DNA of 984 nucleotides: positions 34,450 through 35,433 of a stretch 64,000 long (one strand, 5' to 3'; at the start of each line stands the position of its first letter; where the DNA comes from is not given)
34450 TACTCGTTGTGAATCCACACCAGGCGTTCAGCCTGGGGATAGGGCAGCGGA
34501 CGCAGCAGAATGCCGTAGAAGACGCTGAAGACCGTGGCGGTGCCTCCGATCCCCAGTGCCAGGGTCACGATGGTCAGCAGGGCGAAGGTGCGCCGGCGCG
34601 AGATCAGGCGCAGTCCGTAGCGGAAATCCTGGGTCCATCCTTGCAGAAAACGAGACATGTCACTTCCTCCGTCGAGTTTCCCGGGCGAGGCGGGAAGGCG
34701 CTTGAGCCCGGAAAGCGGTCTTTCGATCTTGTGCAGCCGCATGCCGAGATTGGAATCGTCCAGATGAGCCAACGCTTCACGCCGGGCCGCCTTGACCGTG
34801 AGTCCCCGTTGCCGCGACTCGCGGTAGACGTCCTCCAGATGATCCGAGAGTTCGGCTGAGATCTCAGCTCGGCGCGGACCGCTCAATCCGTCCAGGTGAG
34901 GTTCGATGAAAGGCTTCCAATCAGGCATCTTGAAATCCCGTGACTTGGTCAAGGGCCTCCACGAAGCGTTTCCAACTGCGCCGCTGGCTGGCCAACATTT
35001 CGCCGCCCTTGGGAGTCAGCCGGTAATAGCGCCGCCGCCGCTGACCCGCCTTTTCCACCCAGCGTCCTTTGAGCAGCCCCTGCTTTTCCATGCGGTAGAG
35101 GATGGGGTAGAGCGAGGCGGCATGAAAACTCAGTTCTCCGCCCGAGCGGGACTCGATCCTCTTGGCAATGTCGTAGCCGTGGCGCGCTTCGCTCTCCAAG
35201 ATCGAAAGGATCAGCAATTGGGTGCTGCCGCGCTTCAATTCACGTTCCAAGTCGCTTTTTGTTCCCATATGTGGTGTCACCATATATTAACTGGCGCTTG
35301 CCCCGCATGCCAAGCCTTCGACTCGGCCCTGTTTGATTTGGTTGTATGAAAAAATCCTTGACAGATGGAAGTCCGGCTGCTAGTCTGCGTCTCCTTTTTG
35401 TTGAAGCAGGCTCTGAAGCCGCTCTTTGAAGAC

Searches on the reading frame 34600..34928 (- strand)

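Call 52: search_protein_families(library=ncbifam, proteins=[window:34600-34928:-], max_evalue=0.01)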
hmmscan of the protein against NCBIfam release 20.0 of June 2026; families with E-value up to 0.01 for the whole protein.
window:34600-34928:- (109 aa): 1 family
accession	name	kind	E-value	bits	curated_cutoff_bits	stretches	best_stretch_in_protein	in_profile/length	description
NF038403.1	perm_prefix_1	domain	2.3e-07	30.6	30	1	18-58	10-50/59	permease prefix domain 1-containing protein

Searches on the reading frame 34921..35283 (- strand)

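Call 52: search_protein_families(library=ncbifam, proteins=[window:34921-35283:-], max_evalue=0.01)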
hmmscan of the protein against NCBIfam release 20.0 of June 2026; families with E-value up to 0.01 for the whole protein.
window:34921-35283:- (120 aa): 6 families
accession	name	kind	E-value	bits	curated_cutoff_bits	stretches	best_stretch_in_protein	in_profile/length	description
TIGR03433.1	padR_acidobact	paralog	1.9e-31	108.2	101.8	1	18-115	2-99/101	PadR family transcriptional regulator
NF006931.0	PRK09416.1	equivalog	5.6e-12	46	112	1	17-102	40-120/135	PadR family transcriptional regulator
NF053635.1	TransRegRv3488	equivalog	1.3e-10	41.4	140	1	14-106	2-90/98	Rv3488 family transcriptional regulator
TIGR02719.1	repress_PhaQ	equivalog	3.7e-05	24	139.35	1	24-113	29-115/138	poly-beta-hydroxybutyrate-responsive repressor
NF004170.0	PRK05638.1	equivalog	0.00018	20.2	421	1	15-97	366-438/442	threonine synthase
TIGR02337.1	HpaR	equivalog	0.0073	16.1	121.2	1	56-109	57-108/130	homoprotocatechuate degradation operon regulator HpaR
